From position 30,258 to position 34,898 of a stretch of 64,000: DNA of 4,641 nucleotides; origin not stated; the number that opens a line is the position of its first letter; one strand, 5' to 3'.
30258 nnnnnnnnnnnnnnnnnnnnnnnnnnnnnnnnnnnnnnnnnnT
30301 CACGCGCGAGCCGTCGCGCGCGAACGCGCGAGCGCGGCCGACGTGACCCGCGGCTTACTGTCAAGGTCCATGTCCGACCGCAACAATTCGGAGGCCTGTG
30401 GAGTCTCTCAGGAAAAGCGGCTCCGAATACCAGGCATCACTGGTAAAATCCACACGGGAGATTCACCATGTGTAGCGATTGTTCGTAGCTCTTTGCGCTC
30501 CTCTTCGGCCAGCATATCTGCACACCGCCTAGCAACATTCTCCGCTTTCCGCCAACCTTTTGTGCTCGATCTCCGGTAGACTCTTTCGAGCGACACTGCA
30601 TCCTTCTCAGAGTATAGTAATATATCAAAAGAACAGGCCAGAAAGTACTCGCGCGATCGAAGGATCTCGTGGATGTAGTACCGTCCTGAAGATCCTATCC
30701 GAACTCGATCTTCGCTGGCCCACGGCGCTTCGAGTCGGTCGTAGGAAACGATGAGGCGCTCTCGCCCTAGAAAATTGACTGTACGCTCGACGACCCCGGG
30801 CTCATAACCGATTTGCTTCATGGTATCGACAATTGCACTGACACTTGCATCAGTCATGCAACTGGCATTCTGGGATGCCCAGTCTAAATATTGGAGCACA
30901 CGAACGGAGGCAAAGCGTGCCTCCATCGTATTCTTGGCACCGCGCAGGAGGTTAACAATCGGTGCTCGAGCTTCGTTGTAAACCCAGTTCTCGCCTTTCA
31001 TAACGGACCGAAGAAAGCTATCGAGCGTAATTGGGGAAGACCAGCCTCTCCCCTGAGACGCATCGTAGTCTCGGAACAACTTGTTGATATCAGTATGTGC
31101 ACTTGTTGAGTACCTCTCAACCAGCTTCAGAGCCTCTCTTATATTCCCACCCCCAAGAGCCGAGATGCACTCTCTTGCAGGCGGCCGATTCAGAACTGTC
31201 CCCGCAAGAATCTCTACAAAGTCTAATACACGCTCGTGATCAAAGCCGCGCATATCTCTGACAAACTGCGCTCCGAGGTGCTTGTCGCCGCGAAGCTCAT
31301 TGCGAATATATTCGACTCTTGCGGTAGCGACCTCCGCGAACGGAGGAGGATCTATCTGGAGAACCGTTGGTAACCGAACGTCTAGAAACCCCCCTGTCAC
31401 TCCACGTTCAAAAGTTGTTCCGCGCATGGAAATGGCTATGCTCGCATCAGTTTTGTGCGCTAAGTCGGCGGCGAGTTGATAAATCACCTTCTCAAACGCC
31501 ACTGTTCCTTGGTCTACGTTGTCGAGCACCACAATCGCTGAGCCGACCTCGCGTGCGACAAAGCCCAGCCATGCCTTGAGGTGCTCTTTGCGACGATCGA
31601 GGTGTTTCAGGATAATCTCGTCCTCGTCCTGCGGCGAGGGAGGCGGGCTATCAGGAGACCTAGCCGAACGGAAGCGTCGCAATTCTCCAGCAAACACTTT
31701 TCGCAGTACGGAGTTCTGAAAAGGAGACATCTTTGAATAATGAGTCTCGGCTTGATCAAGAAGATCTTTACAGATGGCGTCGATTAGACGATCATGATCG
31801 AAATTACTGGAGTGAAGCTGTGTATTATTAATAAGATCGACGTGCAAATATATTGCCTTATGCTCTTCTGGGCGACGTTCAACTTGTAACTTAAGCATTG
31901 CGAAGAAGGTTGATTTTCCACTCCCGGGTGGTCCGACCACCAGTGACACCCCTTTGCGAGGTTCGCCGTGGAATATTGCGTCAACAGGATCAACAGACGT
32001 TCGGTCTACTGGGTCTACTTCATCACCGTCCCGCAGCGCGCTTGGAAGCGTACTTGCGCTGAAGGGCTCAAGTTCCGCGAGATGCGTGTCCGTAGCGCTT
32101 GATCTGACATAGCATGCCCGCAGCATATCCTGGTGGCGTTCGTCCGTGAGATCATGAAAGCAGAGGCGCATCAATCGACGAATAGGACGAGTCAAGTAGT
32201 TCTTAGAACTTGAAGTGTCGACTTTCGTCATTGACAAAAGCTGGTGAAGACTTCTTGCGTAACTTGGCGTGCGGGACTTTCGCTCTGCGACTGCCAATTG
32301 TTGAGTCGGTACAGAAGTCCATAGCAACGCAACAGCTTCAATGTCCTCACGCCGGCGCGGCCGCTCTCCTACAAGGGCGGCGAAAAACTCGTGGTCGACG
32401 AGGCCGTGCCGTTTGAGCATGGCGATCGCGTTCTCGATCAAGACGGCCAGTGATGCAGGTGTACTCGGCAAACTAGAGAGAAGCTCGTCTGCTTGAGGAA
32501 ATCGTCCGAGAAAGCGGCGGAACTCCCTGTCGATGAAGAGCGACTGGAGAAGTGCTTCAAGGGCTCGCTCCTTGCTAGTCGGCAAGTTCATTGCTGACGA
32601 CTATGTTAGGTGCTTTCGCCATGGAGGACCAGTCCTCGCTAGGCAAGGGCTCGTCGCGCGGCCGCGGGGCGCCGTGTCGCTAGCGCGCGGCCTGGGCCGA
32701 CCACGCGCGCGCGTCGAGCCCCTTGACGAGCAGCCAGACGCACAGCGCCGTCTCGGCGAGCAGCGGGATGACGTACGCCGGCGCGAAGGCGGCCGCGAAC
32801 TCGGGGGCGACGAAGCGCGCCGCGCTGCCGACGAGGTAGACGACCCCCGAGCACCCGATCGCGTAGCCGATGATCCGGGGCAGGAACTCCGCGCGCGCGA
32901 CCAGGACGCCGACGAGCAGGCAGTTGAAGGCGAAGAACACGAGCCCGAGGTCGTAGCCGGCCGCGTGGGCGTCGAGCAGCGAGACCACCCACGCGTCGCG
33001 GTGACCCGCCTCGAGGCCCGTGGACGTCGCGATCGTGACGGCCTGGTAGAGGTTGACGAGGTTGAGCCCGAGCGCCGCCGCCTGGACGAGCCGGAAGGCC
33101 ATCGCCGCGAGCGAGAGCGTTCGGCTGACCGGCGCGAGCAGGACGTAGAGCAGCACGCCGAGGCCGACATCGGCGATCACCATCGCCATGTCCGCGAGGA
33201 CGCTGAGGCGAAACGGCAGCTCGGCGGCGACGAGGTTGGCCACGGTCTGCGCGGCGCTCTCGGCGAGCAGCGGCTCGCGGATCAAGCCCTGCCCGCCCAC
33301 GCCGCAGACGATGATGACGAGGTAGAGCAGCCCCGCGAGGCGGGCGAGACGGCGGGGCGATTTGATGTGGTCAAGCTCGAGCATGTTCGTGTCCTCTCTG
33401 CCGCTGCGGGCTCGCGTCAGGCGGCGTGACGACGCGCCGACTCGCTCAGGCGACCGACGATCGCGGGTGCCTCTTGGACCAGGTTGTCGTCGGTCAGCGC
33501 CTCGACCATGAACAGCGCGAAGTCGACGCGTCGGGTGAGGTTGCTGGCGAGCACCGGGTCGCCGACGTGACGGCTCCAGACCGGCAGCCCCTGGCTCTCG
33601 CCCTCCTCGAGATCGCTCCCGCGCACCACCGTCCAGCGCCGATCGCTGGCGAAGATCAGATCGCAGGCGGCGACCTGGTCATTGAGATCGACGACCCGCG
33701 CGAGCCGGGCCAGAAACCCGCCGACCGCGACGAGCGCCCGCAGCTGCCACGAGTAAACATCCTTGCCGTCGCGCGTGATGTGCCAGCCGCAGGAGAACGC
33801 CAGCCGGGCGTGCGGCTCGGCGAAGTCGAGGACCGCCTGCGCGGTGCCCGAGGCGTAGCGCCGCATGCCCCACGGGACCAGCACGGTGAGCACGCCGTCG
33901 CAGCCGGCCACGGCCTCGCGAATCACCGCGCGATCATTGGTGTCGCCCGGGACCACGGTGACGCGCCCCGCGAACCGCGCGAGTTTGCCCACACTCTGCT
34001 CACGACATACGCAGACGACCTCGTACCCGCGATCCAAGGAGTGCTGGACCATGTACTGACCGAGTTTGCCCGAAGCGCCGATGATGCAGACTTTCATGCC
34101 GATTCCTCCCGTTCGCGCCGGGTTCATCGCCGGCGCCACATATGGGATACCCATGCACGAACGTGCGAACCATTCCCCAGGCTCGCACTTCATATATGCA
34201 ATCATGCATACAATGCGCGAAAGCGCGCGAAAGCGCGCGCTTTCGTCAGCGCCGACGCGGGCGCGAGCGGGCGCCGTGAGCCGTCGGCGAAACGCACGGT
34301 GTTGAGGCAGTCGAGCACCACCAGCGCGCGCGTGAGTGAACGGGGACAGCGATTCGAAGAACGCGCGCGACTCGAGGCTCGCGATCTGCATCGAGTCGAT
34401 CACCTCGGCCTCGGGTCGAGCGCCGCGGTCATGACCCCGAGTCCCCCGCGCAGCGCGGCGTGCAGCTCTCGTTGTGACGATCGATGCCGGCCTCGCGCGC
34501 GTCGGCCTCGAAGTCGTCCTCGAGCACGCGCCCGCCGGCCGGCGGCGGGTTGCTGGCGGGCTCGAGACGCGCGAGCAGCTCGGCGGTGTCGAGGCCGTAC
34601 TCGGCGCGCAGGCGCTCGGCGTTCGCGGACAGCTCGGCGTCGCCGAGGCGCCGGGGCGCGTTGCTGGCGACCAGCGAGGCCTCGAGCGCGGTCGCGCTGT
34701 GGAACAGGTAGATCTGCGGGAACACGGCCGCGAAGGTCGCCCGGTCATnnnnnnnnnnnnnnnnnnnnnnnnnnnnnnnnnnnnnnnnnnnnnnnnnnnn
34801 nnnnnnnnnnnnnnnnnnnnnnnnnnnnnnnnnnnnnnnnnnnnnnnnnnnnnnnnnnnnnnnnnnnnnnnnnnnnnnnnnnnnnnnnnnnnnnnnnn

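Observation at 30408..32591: Island gene encodes a NACHT/STAND-like P-loop NTPase with an N-terminal EAD/Death-like helical domain: candidate new single-protein antiviral system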

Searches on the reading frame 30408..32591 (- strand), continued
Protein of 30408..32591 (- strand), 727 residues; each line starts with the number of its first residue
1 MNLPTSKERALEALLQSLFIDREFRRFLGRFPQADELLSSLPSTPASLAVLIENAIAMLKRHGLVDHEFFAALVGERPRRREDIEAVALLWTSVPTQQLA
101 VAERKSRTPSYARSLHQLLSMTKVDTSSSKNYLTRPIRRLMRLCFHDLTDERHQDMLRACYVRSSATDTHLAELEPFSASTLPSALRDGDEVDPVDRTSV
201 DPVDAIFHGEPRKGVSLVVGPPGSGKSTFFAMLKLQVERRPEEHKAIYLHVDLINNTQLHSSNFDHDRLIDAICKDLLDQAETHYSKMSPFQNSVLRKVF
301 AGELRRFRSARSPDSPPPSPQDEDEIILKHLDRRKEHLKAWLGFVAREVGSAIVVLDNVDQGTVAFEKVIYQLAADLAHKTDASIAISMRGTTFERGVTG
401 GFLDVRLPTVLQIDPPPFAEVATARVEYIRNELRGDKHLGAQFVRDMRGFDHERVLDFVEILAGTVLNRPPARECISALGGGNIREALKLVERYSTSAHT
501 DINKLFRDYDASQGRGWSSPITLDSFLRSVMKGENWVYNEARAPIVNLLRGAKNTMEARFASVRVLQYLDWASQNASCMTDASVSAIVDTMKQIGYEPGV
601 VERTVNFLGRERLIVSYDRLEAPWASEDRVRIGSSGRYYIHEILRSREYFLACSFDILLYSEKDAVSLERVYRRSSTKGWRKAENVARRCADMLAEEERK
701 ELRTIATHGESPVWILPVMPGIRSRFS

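Call 99: search_protein_families(library=pfam, alignment_id=A5, max_evalue=0.00001)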
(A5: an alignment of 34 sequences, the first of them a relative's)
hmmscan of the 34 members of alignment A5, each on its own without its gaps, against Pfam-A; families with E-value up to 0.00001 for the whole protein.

A. member 1, L017:4964-6448:- (494 aa): 0 families

B. families by the number of members that match (of 34 scanned): 28 families (the first 25 are shown)
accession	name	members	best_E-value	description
PF00717.28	Peptidase_S24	2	5.5e-18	Peptidase S24-like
PF01381.28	HTH_3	2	1.5e-10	Helix-turn-helix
PF13560.12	HTH_31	2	1.3e-07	Helix-turn-helix domain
PF13487.12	HD_5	1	7.5e-42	HD domain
PF03837.19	RecT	1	5.8e-41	RecT family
PF13426.13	PAS_9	1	3.6e-37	PAS domain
PF00989.32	PAS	1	3.9e-35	PAS fold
PF00990.26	GGDEF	1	5.3e-33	Diguanylate cyclase, GGDEF domain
PF08447.18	PAS_3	1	7.7e-32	PAS fold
PF25023.1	TEN_YD-shell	1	3.6e-26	Teneurin YD-shell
PF06892.16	Phage_CP76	1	1.1e-25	Phage regulatory protein CII (CP76)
PF08448.16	PAS_4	1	4.8e-25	PAS fold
PF01966.28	HD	1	5e-22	HD domain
PF02368.24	Big_2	1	4.3e-16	Bacterial Ig-like domain (group 2)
PF09669.15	Phage_pRha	1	6.6e-16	Phage regulatory protein Rha (Phage_pRha)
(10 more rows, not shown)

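Call 100: search_protein_families(library=padloc, alignment_id=A5, max_evalue=0.00001)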
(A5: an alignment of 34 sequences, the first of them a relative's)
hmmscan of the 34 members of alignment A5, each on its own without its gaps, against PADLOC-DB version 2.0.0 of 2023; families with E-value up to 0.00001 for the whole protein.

A. member 1, L017:4964-6448:- (494 aa): 0 families

B. families by the number of members that match (of 34 scanned): 6 families
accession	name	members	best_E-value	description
PDLC03951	RmrA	1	1.6e-10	-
PDLC02926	HTH_VI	1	1.2e-08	-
PDLC03954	RmrA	1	5.2e-08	-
PDLC03947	RmrA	1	3.1e-07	-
PDLC03945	RmrA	1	8.3e-07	-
PDLC04775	PDC-M69A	1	9.9e-06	-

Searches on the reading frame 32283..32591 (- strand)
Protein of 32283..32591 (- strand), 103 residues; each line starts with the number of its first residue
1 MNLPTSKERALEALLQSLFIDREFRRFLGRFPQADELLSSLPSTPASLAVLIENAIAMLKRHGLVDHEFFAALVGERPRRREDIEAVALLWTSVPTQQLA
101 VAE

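Call 32: find_homologous_proteins(query=window:32283-32591:-, max_evalue=10)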
Query window:32283-32591:-: 66 candidates shared short words with the query, none scored E <= 10.

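Call 63: search_protein_families(library=pfam, proteins=[window:32289-32591:-], max_evalue=10)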
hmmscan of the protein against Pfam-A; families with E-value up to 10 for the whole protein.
seq(101 aa): 0 families

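Call 70: find_related_loci(query=A4, collection=metagenome_contigs, flank=6000)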
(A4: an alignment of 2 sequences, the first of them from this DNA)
Query A4 (101 aa) in metagenome_contigs; peptide patterns used: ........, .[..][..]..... (x = any residue, [..] = any of these).
576 stretches matched a pattern, but none encodes a relative of the query by tblastn (E <= 1e-3).

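Call 84: predict_structure(alignment_id=A4)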
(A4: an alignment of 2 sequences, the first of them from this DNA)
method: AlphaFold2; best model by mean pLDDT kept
length: 101 residues; sequences in the alignment: 2
mean_pLDDT: 81.4   pTM: 0.70
mean pLDDT of the five models: 81.4, 80.6, 66.7, 64.0, 57.8
residues with pLDDT >= 90: 33; 70-90: 50; 50-70: 12; < 50: 6
segments of 3 or more residues with pLDDT < 50: 96-101
pLDDT, mean of each block of 10 residues (from residue 1): 77 92 87 74 73 87 88 93 93 54 37
secondary structure, 60 per line:
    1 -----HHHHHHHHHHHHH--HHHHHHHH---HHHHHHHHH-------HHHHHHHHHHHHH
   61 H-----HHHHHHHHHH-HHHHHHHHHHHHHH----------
elements in order: H6-18 H21-28 H32-40 H48-61 H67-76 H78-91

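Call 103: fold_search(model_id=the predicted structure, library=pdb)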
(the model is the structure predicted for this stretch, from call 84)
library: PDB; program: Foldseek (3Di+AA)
matches with E <= 10: 20; with E <= 0.001: 0
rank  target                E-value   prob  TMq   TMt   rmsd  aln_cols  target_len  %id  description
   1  2y3h_A                2.4e+00  0.05  0.21  0.20  13.4        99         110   25  E63Q mutant of Cupriavidus metallidurans CH34 CnrXs (released 2011-03-30)
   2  4ewi_A                3.3e+00  0.16  0.40  0.44   6.8        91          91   19  Crystal structure of the NLRP4 Pyrin domain (released 2012-09-05)
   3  4ewi_B                4.7e+00  0.12  0.39  0.43   7.1        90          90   18  Crystal structure of the NLRP4 Pyrin domain (released 2012-09-05)
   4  6ivp_C                6.9e+00  0.03  0.23  0.11  13.0        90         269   14  Crystal structure of a membrane protein P262A (released 2019-11-06)
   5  3ezq_B                7.7e+00  0.04  0.27  0.27   9.0        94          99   15  Crystal Structure of the Fas/FADD Death Domain Complex (released 2008-12-23)
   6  6ivn_E                7.7e+00  0.03  0.25  0.12  13.3        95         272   15  Crystal structure of a membrane protein G264A (released 2019-11-06)
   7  6ivm_D                7.7e+00  0.03  0.25  0.12  13.4        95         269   16  Crystal structure of a membrane protein P143A (released 2019-11-06)
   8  6ivn_A                7.7e+00  0.03  0.25  0.12  13.3        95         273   16  Crystal structure of a membrane protein G264A (released 2019-11-06)
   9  5jg7_B                8.2e+00  0.04  0.25  0.18  10.8        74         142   22  Crystal structure of putative periplasmic binding protein from Salmonella typhimurium LT2 (released 2016-04-27)
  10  4fx0_A                8.2e+00  0.04  0.26  0.22  11.2        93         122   20  Crystal structure of M. tuberculosis transcriptional regulator MosR (released 2012-09-26)
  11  6aci_H                8.7e+00  0.04  0.25  0.27   9.5        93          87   15  Crystal structure of EPEC effector NleB in complex with FADD death domain (released 2019-05-01)
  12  6ivp_A                8.7e+00  0.03  0.25  0.12  13.4        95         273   16  Crystal structure of a membrane protein P262A (released 2019-11-06)
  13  3dsw_A                8.7e+00  0.03  0.27  0.12   9.9       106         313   19  Crystal structure of RabGGTase(DELTA LRR; DELTA IG)in complex with mono-prenylated peptide Ser-Cys(GG)-Ser-Cys derivat (released 2008-09-09)
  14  1wr6_C                8.7e+00  0.02  0.20  0.21  12.0        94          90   11  Crystal structure of GGA3 GAT domain in complex with ubiquitin (released 2005-06-28)
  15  2do9_MODEL_1_A        9.2e+00  0.08  0.46  0.42   6.0        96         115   21  Solution structure of the Pyrin/PAAD-DAPIN domain in mouse NALP10 (NACHT, leucine rich repeat and PYD containi (released 2006-10-28)
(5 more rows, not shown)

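Call 111: search_solved_structures(query=A6, max_evalue=10)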
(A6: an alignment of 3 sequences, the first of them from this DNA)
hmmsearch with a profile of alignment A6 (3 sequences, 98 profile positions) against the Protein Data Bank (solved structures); distinct sequences matched with E-value up to 10: 1.
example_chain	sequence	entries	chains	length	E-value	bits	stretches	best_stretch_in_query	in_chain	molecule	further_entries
8skx_A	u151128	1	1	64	0.93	12.9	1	5-31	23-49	Miniprotein HHH_rd4_0518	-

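Call 112: find_related_loci(query=A6, collection=viral_contigs, flank=5000)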
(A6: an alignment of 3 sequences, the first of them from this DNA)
Query A6 (98 aa) in viral_contigs; peptide patterns used: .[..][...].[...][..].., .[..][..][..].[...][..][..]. (x = any residue, [..] = any of these).
129 stretches matched a pattern, but none encodes a relative of the query by tblastn (E <= 1e-3).

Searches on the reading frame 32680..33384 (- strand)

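Call 29: search_protein_families(library=pfam, proteins=[window:32680-33384:-], max_evalue=0.001)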
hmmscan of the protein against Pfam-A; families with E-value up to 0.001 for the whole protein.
window:32680-33384:- (234 aa): 1 family
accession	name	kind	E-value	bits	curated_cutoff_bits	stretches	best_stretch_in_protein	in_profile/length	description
PF14329.11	DUF4386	-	1.7e-53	182.1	27.6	1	16-222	1-210/210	Domain of unknown function (DUF4386)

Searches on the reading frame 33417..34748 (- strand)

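Call 29: search_protein_families(library=pfam, proteins=[window:33417-34748:-], max_evalue=0.001)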
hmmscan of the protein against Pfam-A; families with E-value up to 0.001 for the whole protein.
window:33417-34748:- (443 aa): 3 families
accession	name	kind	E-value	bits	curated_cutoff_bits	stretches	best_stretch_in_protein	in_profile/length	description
PF13460.12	NAD_binding_10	-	1.7e-15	57.8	27.2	1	224-420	1-183/184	NAD(P)H-binding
PF05368.20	NmrA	-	1.5e-10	41.6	27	1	219-290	4-77/298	NmrA-like family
PF01370.27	Epimerase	-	5.2e-06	26.5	20.9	1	220-287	1-69/240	NAD dependent epimerase/dehydratase family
